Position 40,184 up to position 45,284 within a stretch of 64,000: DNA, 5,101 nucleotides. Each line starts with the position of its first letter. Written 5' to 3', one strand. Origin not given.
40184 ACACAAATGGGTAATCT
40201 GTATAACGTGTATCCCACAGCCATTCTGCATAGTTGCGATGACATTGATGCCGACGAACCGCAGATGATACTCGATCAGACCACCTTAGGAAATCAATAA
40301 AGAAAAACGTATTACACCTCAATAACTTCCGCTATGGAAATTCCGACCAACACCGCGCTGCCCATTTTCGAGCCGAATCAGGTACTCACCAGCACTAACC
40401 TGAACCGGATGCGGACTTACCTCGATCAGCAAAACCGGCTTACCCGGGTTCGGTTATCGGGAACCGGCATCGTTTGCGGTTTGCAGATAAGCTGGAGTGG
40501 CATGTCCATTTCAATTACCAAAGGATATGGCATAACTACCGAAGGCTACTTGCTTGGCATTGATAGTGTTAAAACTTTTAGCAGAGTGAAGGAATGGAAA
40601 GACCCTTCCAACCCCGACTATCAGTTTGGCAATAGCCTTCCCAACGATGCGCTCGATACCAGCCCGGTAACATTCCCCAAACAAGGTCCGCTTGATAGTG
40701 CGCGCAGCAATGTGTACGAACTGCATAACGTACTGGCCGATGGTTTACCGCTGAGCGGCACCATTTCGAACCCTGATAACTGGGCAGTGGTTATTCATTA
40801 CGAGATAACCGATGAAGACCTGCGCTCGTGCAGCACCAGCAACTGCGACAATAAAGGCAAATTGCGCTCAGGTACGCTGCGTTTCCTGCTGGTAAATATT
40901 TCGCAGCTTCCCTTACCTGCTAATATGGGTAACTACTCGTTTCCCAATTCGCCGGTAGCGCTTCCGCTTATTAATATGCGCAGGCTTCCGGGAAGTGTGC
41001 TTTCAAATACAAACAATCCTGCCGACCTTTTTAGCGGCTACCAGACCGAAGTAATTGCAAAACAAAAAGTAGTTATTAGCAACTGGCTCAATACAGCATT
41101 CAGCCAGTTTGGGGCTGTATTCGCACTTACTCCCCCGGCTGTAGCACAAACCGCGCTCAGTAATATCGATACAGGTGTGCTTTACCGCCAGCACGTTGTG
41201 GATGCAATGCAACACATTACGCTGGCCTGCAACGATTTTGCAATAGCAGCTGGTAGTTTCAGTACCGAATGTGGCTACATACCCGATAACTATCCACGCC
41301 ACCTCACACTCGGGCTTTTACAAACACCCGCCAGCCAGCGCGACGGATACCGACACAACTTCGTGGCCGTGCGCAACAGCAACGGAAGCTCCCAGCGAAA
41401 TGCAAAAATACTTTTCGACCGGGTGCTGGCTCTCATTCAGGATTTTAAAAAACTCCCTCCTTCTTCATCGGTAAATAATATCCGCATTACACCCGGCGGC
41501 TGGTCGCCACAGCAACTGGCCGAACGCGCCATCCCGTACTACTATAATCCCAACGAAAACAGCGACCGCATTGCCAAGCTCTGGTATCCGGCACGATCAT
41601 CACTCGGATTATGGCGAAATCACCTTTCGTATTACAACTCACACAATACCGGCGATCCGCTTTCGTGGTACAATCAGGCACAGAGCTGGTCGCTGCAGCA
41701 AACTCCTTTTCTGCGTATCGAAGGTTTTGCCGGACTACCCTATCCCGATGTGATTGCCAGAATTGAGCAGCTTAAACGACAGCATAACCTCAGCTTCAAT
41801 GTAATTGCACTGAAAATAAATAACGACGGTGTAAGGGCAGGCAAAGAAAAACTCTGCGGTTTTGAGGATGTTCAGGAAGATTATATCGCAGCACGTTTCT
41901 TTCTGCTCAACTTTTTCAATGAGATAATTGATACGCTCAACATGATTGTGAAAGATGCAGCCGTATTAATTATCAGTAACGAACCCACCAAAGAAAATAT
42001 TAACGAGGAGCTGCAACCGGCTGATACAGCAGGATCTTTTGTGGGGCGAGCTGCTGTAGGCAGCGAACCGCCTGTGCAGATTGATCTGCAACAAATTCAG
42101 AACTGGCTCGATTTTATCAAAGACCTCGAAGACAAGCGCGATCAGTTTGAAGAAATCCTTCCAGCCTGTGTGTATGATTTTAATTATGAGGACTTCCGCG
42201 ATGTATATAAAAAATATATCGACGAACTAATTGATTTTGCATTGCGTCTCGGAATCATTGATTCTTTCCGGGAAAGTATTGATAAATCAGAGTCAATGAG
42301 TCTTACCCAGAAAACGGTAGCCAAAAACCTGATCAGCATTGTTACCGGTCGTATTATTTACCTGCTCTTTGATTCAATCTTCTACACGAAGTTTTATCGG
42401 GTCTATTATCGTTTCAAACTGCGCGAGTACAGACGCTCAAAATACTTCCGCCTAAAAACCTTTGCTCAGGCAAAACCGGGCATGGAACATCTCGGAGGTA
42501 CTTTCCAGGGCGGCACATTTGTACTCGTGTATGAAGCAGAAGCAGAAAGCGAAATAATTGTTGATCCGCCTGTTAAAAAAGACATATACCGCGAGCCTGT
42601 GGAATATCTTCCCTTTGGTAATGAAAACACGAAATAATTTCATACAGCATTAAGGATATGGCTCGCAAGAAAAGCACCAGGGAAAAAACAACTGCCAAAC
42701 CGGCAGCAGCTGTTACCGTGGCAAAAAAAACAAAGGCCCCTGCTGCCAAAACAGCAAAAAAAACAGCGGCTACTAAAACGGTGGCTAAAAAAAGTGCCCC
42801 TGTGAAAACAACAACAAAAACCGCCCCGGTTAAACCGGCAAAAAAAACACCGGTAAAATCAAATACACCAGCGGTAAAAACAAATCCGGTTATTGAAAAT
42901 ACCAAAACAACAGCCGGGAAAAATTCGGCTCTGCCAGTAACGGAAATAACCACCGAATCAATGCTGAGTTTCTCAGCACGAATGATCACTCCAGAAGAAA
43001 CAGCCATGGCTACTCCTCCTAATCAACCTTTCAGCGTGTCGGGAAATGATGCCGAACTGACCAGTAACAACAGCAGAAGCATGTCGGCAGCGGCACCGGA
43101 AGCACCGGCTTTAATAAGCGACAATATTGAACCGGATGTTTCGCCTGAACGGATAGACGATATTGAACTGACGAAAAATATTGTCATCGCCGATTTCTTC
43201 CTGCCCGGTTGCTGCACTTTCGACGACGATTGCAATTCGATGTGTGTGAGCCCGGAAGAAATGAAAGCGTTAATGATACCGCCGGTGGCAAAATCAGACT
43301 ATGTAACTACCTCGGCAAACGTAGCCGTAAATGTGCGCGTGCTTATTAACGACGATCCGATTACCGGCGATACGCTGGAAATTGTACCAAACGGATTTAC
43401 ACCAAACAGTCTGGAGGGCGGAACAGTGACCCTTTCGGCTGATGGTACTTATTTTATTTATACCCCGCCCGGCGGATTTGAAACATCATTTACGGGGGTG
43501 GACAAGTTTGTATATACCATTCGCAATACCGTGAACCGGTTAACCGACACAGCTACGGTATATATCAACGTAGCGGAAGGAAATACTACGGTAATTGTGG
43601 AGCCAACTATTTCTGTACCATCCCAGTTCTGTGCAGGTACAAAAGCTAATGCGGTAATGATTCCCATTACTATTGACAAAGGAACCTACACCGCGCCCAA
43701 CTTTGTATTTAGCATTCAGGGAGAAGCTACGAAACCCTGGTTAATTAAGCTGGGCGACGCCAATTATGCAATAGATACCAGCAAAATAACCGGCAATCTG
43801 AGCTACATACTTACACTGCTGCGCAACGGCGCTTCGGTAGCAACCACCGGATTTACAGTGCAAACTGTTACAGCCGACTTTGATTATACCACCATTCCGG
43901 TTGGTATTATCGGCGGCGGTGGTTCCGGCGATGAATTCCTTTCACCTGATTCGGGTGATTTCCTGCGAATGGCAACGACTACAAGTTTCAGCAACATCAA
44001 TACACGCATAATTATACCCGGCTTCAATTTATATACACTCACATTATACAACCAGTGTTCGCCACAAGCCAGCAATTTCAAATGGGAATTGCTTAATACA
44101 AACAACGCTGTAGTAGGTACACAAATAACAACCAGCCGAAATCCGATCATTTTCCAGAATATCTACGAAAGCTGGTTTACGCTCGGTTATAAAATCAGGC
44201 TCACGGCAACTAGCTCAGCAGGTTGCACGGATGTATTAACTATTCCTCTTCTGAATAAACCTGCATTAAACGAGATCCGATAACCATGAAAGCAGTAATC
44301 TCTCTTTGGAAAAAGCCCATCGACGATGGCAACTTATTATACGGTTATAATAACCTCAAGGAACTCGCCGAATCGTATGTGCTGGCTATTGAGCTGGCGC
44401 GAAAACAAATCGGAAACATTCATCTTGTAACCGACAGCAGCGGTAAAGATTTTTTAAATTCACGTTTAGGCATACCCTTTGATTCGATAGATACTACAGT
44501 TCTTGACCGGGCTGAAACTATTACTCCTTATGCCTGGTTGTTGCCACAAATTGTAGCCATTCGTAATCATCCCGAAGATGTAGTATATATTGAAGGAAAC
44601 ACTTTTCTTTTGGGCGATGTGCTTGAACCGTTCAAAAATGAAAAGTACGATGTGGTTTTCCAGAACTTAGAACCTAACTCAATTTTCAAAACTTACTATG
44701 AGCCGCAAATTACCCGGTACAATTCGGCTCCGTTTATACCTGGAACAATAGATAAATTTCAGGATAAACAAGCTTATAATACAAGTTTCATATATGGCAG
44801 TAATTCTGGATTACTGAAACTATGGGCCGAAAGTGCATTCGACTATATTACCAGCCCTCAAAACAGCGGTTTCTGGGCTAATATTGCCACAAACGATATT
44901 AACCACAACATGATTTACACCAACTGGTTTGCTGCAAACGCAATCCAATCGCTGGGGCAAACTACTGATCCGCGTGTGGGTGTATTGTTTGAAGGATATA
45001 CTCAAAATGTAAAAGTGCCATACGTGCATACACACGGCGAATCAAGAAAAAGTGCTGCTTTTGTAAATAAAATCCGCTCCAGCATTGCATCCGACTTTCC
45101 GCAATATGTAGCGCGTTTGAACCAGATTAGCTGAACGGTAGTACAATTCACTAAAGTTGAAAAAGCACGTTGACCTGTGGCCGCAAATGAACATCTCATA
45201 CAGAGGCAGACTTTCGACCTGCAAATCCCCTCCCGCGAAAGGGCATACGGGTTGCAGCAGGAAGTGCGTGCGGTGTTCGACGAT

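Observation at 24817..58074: Complete Bacteroidota-type extracellular contractile injection system (eCIS) locus, about 33 kb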

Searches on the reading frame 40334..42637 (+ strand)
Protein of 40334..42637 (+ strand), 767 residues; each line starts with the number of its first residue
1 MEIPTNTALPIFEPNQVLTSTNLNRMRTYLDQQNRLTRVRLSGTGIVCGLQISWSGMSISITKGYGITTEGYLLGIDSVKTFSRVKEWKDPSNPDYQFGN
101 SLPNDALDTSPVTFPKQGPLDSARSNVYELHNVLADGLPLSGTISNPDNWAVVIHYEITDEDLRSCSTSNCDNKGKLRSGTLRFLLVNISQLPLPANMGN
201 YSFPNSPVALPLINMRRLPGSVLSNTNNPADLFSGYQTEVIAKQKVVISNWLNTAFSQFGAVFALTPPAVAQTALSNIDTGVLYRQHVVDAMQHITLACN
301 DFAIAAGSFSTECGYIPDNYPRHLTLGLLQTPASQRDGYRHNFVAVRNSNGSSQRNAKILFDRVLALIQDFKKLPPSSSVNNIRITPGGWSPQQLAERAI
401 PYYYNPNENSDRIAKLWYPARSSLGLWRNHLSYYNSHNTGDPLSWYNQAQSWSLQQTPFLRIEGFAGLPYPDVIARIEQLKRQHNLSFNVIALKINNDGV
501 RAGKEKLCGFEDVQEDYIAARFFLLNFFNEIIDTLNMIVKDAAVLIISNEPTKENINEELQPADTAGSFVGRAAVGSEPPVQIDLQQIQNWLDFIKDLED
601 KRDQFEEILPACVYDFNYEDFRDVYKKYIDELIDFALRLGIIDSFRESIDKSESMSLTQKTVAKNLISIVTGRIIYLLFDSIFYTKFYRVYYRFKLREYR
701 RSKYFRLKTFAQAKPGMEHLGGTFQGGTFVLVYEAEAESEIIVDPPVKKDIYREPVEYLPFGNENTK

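Call 4: search_protein_families(library=pfam, proteins=[window:40334-42637:+], max_evalue=0.01)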
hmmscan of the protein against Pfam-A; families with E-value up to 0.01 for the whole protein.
window:40334-42637:+ (767 aa): 0 families

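Call 15: search_solved_structures(query=window:40334-42637:+, max_evalue=0.1)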
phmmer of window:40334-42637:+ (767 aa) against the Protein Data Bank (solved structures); distinct sequences matched with E-value up to 0.1: 2.
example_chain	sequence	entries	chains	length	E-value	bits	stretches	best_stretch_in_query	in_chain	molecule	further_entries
7b5h_AA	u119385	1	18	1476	5e-37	130.6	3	7-188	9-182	All3314 protein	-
9wt0_a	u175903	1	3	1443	1.8e-33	118.9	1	10-514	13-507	PKD domain-containing protein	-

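Call 31: search_protein_families(library=pfam, proteins=[window:40334-42637:+], max_evalue=10)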
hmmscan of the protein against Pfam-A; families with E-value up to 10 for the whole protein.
window:40334-42637:+ (767 aa): 0 families

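Call 62: search_protein_families(library=ncbifam, proteins=[window:40334-42637:+], max_evalue=0.01)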
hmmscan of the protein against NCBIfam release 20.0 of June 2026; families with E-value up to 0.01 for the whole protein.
window:40334-42637:+ (767 aa): 0 families

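Call 84: search_protein_families(library=phrogs, proteins=[window:40334-42637:+], max_evalue=0.01)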
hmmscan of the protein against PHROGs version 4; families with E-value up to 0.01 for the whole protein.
window:40334-42637:+ (767 aa): 0 families

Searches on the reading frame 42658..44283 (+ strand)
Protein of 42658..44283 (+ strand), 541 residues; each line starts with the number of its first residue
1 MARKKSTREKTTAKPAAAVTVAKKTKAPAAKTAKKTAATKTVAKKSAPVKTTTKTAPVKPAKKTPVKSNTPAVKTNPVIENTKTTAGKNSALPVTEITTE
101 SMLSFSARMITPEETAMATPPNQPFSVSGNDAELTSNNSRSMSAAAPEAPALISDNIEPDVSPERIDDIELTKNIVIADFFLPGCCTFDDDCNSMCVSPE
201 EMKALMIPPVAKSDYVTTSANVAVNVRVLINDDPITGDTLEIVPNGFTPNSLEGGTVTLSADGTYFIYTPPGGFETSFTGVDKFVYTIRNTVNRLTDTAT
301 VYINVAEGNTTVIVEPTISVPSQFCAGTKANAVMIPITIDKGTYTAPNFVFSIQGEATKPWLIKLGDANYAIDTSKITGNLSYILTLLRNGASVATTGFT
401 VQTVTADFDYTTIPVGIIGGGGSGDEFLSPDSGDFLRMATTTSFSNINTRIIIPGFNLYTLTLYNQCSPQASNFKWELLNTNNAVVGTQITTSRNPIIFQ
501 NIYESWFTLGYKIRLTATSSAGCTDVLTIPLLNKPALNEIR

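Call 4: search_protein_families(library=pfam, proteins=[window:42658-44283:+], max_evalue=0.01)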
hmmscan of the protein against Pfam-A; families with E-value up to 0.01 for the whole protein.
window:42658-44283:+ (541 aa): 2 families
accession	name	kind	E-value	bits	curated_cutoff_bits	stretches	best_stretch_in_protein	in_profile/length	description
PF17963.7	Big_9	-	4.9e-11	43.8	23.6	1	208-304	3-89/89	Bacterial Ig domain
PF17803.7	Cadherin_4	-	2.2e-07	31.7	25.1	1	208-265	13-69/71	Bacterial cadherin-like domain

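Call 62: search_protein_families(library=ncbifam, proteins=[window:42658-44283:+], max_evalue=0.01)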
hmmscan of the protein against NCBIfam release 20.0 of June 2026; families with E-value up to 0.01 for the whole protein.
window:42658-44283:+ (541 aa): 0 families

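Call 84: search_protein_families(library=phrogs, proteins=[window:42658-44283:+], max_evalue=0.01)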
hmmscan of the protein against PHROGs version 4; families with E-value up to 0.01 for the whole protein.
window:42658-44283:+ (541 aa): 0 families

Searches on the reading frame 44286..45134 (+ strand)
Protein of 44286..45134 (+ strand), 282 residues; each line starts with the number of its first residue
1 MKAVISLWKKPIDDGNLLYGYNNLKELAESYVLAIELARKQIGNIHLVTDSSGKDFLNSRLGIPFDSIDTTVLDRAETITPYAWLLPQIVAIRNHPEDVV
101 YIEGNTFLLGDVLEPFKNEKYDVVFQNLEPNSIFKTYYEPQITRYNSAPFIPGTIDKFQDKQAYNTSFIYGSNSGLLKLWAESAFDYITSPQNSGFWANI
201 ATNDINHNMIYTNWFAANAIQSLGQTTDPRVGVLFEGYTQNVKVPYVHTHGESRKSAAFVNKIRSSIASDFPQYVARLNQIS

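Call 4: search_protein_families(library=pfam, proteins=[window:44286-45134:+], max_evalue=0.01)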
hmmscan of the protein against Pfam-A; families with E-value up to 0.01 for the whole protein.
window:44286-45134:+ (282 aa): 1 family
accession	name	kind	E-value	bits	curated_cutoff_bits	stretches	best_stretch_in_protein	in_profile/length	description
PF20508.3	DUF6734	-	8.4e-26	91.5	27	1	1-279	1-284/286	Family of unknown function (DUF6734)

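Call 62: search_protein_families(library=ncbifam, proteins=[window:44286-45134:+], max_evalue=0.01)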
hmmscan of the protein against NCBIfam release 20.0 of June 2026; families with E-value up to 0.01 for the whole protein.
window:44286-45134:+ (282 aa): 0 families

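Call 63: search_solved_structures(query=window:44286-45134:+, max_evalue=1)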
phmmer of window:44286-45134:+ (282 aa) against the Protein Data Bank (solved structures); distinct sequences matched with E-value up to 1: 1.
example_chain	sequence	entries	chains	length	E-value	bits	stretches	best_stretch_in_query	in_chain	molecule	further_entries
1rmg_A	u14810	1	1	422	0.063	15.8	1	147-243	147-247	RHAMNOGALACTURONASE A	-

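Call 84: search_protein_families(library=phrogs, proteins=[window:44286-45134:+], max_evalue=0.01)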
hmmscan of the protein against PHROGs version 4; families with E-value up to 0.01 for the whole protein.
window:44286-45134:+ (282 aa): 0 families

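Call 90: search_protein_families(library=padloc, proteins=[window:44286-45134:+], max_evalue=0.001)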
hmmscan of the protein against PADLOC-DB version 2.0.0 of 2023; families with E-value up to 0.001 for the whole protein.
window:44286-45134:+ (282 aa): 0 families
